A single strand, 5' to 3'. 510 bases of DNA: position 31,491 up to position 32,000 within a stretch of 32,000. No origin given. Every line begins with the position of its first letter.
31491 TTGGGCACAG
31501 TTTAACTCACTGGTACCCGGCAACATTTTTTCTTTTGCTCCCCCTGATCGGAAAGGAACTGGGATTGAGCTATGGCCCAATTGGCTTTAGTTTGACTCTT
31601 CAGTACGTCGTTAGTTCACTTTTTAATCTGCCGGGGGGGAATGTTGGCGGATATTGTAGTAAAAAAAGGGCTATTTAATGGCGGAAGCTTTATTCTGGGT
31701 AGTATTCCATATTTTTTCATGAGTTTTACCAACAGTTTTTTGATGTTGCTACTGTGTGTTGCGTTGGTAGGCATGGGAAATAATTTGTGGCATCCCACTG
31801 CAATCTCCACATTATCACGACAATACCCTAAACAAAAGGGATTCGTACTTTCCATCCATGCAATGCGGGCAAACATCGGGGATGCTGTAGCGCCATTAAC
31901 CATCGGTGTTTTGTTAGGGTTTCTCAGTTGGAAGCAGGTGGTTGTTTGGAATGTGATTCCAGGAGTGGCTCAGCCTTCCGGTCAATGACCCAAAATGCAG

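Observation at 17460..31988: Two-module prFMN (UbiD/UbiX) aromatic-acid island: candidate uptake, CoA activation and decarboxylation funnel with unknown substrate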

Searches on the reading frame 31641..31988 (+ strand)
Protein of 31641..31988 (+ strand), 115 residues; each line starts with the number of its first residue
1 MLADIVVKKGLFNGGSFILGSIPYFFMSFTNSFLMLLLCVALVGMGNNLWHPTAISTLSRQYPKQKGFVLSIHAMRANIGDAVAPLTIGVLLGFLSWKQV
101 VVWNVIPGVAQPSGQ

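Call 8: search_protein_families(library=ncbifam, proteins=[window:31641-31988:+])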
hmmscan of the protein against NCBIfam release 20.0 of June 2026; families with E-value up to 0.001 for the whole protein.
window:31641-31988:+ (115 aa): 10 families
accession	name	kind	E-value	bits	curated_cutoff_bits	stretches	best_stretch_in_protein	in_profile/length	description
TIGR00711.1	efflux_EmrB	subfamily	2.2e-07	30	230.2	1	6-110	64-168/485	DHA2 family efflux MFS transporter permease subunit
TIGR00890.1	2A0111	subfamily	1.3e-05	24.3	374.85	1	18-84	76-142/377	oxalate/formate antiport family MFS transporter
NF011571.1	PRK14995.1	subfamily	2.8e-05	23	701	1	7-105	70-168/493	SmvA family efflux MFS transporter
TIGR00881.1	2A0104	subfamily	5.2e-05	22.4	407.75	1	2-102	53-154/379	phosphoglycerate transporter protein PgtP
NF012169.0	qepA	equivalog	6.7e-05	21.7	1075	1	28-105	104-183/511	fluoroquinolone efflux MFS transporter QepA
NF047787.1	PhglyTportPgtP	equivalog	0.00018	20.4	750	1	16-93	100-178/451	phosphoglycerate transporter PgtP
TIGR00712.1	glpT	equivalog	0.00019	20.6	632.55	1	17-104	108-193/440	glycerol-3-phosphate transporter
NF040856.1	FexB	exception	0.00028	19.8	950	1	2-103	72-172/469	chloramphenicol/florfenicol efflux MFS transporter FexB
NF049980.1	SfMCT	equivalog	0.00041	19.1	320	1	18-86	75-144/378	L-lactate MFS transporter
NF000089.1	qac_MFS_AB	exception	0.00046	19.1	900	1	8-105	84-181/514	QacA/B family quaternary ammonium compound efflux MFS transporter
